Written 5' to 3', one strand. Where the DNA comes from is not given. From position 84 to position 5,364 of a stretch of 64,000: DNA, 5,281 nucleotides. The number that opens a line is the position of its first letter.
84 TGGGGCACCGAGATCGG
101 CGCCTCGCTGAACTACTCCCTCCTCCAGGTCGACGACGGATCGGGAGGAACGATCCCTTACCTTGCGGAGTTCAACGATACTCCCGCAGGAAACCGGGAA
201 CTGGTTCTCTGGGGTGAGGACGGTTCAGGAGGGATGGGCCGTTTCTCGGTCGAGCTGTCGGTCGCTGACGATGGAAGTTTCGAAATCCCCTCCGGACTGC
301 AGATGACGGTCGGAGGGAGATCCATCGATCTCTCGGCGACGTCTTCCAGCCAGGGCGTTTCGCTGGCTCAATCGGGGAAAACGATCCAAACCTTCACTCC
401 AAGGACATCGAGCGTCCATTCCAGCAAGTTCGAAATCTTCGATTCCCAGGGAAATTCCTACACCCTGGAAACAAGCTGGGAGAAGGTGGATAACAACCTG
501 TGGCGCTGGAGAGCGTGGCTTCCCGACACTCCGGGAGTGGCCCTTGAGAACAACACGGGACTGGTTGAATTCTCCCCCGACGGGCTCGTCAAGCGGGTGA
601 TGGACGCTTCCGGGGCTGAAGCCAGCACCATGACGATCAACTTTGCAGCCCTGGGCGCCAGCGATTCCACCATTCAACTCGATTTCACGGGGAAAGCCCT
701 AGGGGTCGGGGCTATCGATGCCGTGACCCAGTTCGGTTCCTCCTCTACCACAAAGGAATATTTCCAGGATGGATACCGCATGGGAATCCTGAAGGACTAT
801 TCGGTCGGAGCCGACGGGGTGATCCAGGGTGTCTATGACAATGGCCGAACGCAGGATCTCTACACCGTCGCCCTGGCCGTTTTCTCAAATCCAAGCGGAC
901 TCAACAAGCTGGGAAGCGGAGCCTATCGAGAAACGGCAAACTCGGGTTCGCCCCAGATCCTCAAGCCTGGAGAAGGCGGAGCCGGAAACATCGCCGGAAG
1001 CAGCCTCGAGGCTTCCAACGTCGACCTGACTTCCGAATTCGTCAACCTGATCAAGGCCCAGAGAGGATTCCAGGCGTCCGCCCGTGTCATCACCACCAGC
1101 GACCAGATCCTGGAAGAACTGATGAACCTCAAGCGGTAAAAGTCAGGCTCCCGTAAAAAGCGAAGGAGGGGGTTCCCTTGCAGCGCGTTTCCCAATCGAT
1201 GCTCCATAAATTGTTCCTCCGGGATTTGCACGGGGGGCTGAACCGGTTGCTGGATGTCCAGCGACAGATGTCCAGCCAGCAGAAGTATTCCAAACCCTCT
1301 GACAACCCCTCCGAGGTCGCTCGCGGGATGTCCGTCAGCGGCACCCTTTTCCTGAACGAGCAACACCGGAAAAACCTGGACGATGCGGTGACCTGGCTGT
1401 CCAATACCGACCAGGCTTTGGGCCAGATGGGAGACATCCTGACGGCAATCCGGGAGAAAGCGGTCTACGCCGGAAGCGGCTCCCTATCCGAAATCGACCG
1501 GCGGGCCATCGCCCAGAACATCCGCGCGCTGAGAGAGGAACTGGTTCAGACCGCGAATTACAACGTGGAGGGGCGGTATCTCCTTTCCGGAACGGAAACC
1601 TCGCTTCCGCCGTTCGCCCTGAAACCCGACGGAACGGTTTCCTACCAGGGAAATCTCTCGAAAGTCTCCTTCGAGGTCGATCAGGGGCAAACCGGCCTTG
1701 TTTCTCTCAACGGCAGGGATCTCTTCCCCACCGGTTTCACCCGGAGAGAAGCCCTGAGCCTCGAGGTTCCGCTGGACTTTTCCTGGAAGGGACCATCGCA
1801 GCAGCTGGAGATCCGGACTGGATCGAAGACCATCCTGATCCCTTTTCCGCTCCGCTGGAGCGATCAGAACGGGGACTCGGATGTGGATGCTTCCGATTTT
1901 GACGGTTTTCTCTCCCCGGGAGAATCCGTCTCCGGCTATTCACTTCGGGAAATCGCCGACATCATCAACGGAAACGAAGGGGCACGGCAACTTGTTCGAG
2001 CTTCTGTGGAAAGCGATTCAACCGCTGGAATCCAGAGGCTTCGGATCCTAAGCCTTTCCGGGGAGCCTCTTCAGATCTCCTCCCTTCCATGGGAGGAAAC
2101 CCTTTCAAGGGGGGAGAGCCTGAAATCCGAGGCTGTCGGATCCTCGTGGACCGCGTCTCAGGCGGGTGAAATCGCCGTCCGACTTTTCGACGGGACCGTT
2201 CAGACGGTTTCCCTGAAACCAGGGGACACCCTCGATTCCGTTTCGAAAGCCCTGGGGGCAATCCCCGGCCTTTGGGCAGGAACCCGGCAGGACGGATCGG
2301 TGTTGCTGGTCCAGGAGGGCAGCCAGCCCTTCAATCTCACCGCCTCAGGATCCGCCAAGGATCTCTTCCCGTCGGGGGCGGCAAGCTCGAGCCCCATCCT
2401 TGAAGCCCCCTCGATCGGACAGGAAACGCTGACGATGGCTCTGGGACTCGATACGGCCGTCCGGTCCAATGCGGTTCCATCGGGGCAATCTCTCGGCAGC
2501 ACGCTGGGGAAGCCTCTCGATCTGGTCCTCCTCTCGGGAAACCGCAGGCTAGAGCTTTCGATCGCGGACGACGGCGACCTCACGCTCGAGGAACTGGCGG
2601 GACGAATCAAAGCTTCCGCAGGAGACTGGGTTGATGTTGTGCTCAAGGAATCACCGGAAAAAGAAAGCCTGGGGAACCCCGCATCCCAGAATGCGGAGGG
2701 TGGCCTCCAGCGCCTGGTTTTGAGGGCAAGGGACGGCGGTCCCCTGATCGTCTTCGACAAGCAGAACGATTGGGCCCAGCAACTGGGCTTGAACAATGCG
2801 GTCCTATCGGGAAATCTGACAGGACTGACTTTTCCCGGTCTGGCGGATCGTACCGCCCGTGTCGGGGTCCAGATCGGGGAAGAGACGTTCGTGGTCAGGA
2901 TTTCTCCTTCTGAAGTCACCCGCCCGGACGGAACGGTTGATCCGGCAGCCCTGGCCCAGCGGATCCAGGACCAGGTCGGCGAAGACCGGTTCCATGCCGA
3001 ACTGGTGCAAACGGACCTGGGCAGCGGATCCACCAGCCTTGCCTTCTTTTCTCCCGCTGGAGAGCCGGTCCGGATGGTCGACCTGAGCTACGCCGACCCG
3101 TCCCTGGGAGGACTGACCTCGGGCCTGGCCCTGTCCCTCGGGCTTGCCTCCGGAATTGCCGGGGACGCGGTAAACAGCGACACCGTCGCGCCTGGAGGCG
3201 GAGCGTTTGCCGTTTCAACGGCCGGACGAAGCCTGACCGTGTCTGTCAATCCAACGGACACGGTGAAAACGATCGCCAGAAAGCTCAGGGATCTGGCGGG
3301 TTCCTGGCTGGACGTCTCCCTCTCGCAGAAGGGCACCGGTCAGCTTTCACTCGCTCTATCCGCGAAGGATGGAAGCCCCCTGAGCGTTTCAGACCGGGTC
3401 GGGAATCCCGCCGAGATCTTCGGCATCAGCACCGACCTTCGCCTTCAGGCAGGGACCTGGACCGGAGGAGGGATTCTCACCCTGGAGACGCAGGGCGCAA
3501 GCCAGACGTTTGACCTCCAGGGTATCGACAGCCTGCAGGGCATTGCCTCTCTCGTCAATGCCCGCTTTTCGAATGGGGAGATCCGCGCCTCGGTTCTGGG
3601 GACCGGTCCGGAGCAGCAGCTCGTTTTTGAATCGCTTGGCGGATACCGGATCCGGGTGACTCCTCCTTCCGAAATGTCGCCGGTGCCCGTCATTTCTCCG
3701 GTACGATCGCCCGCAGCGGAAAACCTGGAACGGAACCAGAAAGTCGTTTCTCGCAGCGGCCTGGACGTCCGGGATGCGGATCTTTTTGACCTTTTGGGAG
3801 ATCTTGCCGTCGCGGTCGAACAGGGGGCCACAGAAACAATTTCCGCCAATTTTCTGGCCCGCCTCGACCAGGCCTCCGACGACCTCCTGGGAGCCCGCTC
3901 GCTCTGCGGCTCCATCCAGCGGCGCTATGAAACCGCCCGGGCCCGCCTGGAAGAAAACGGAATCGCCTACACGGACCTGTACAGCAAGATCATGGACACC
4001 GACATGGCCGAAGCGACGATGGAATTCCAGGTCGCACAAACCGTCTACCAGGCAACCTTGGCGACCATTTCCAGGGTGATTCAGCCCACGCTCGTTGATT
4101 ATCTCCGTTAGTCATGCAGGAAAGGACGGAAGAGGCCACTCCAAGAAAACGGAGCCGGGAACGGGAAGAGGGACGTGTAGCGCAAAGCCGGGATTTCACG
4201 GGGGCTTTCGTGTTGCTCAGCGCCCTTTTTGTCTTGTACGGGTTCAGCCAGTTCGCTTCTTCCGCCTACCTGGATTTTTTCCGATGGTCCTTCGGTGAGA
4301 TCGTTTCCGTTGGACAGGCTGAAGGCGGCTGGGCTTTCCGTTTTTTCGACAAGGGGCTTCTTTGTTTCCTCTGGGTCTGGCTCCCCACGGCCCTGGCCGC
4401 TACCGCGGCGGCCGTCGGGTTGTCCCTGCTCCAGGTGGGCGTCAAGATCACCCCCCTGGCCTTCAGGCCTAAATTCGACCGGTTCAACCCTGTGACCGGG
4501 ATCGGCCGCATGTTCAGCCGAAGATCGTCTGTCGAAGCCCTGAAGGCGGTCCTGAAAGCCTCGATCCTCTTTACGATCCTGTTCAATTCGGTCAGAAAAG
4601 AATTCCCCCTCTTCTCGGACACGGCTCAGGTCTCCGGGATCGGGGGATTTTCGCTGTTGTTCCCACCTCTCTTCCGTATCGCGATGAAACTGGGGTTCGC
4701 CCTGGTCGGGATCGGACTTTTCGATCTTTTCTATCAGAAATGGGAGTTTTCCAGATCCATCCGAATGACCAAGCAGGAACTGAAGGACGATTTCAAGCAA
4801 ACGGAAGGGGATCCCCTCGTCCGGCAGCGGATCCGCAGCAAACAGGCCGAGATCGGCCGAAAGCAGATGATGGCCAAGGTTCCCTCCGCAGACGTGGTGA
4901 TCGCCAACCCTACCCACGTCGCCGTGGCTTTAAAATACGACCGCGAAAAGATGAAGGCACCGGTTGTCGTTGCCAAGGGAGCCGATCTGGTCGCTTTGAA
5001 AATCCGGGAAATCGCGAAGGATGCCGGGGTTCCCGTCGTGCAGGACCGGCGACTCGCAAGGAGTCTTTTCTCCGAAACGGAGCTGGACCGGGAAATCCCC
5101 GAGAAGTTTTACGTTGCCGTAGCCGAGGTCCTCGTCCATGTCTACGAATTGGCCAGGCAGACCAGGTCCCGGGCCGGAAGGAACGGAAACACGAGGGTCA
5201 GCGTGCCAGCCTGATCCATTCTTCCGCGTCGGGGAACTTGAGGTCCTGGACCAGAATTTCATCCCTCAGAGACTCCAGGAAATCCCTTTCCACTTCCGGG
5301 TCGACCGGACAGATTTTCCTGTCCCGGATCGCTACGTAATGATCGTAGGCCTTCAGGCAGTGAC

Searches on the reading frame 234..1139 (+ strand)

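Call 7: search_protein_families(library=pfam, proteins=[window:234-1139:+], max_evalue=0.001)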
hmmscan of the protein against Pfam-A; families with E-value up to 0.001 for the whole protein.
window:234-1139:+ (301 aa): 2 families
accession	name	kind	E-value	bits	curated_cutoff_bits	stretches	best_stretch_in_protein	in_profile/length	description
PF06429.18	Flg_bbr_C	-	5.7e-16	58.2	23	1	257-299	4-46/46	Flagellar basal body rod FlgEFG protein C-terminal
PF07559.19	FlgE_D2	-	1e-15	58.9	22.7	1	55-181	16-142/142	Flagellar basal body protein FlaE D2 domain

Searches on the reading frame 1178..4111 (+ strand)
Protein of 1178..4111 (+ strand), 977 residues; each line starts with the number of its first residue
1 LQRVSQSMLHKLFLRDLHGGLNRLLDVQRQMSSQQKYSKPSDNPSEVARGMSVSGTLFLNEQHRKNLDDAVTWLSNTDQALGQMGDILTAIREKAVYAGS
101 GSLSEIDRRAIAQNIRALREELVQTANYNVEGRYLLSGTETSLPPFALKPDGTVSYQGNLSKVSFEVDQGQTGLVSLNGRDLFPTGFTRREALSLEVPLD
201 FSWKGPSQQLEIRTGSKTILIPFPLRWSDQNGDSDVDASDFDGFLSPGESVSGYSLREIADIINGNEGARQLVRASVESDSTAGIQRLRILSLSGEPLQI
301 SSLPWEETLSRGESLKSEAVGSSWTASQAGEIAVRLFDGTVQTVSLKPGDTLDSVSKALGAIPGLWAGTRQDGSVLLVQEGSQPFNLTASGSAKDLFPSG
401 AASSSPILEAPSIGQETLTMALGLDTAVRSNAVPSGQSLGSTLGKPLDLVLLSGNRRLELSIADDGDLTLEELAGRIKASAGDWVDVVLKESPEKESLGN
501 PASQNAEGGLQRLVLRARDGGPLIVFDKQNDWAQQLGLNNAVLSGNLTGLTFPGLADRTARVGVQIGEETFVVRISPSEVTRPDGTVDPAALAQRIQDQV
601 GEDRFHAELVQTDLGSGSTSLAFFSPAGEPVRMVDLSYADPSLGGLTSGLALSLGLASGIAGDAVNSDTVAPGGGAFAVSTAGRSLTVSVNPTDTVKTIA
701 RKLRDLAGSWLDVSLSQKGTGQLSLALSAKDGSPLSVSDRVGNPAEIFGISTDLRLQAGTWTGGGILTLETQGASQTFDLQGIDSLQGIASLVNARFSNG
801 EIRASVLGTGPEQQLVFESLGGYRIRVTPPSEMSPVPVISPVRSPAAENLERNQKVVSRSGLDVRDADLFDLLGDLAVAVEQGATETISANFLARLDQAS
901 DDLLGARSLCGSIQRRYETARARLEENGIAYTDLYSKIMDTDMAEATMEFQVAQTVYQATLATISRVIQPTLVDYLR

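Call 7: search_protein_families(library=pfam, proteins=[window:1178-4111:+], max_evalue=0.001)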
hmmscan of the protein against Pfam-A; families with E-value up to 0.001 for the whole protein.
window:1178-4111:+ (977 aa): 2 families
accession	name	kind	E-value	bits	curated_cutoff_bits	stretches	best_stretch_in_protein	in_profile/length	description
PF00669.25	Flagellin_N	-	1.4e-15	58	26.6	1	21-141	18-139/139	Bacterial flagellin N-terminal helical region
PF00700.27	Flagellin_C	-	5.5e-09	36.7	23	1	895-976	3-86/86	Bacterial flagellin C-terminal helical region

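Call 21: search_protein_families(library=ncbifam, proteins=[window:1178-4111:+], max_evalue=0.00001)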
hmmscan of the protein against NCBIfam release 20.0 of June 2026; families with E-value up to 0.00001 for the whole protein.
window:1178-4111:+ (977 aa): 16 families
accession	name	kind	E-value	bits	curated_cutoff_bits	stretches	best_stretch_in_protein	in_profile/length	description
TIGR02550.1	flagell_flgL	equivalog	7.9e-70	236.1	127.2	2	3-184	1-183/387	flagellar hook-associated protein FlgL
NF005187.0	PRK06663.1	equivalog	1.9e-38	132.3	337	2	861-977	303-419/419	flagellar hook-associated protein 3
NF009361.0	PRK12717.1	equivalog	4.9e-30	104.5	407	1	17-183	16-183/524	flagellar hook-associated protein 3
NF006265.0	PRK08412.1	equivalog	1.9e-28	99.1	749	2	3-183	2-178/827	flagellar hook-associated protein FlgL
NF005980.0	PRK08073.1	equivalog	1.8e-22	79.9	291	1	26-181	25-176/287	flagellar hook-associated protein 3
NF011282.0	PRK14692.1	equivalog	6.9e-20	70.9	878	1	5-183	4-178/749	flagellar hook-associated protein FlgL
NF009362.0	PRK12718.1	equivalog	3.7e-14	52.6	602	1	24-173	23-174/510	flagellar hook-associated protein FlgL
NF009444.0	PRK12802.1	equivalog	7.2e-10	38.9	332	0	60-142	61-144/282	flagellin domain-containing protein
NF009446.0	PRK12804.1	subfamily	8.1e-10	38.7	352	0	31-141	30-142/301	flagellin Hag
NF006489.0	PRK08913.1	equivalog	3.2e-09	36.7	217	0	882-977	209-303/303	flagellin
NF004669.0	PRK06008.1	equivalog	3.6e-09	36.4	230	0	880-976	252-348/348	flagellar hook-associated family protein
NF006466.0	PRK08869.1-1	subfamily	2.9e-08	33.7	426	0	65-139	66-141/377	flagellin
NF006469.0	PRK08869.1-4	equivalog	2.3e-07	30.5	627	0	65-139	66-141/377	flagellin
NF006468.0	PRK08869.1-3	subfamily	5.9e-07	28.9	436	0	20-139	21-141/378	polar flagellin E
NF006467.0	PRK08869.1-2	subfamily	9.1e-07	28.3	443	0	872-965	298-386/400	flagellin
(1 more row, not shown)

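Call 68: search_solved_structures(query=window:1178-4108:+, max_evalue=0.001)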
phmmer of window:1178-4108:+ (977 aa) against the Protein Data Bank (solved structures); distinct sequences matched with E-value up to 0.001: 34.
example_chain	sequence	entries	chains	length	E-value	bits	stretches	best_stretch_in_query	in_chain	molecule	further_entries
9go6_L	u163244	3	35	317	5.9e-16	60.8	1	3-184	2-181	Flagellar hook-associated protein | Flagellar hook-associated protein 3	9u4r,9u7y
8q7r_U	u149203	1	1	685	1.2e-14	56.5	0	676-708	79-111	Ubiquitin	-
8pql_U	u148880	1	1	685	1.2e-14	56.5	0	676-708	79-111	Ubiquitin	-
8pql_E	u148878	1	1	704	1.6e-14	56.1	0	676-708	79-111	Polyubiquitin-C,Nucleotide exchange factor SIL1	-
9gsx_A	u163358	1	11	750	8.5e-13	50.3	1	16-184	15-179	Flagellin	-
2d4x_A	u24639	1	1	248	4.5e-12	47.9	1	41-184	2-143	Flagellar hook-associated protein 3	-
9m68_F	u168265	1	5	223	2.1e-11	45.7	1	74-184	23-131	Flagellar hook-associated protein 3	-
5ziz_A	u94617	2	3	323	2.4e-11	45.6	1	65-183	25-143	Flagellar hook protein FlgL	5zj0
5kay_A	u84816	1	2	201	4.7e-10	41.3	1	76-183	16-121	Spelter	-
5yti_A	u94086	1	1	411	3.1e-09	38.5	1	3-162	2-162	Flagellar hook associated protein type 3 FlgL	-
7c7z_A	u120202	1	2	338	7.9e-07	30.6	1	79-162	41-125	Flagellar hook-associated protein 3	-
7yui_A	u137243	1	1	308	9.3e-07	30.4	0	676-708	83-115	Polyubiquitin-C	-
5ziy_A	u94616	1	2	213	1.1e-06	30.1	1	48-183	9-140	Flagellar hook-associated protein 3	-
5b83_A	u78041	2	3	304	1.8e-06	29.4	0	676-708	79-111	tetra ubiquitin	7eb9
3pwx_A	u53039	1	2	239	5.3e-06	27.8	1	60-211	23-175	Putative flagellar hook-associated protein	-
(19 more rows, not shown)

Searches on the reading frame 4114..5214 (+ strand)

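Call 7: search_protein_families(library=pfam, proteins=[window:4114-5214:+], max_evalue=0.001)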
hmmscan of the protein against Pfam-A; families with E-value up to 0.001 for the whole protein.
window:4114-5214:+ (366 aa): 1 family
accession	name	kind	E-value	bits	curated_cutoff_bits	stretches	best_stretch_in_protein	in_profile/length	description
PF01312.24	Bac_export_2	-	9.1e-113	377.3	24.4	1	2-343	1-335/335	FlhB HrpN YscU SpaS Family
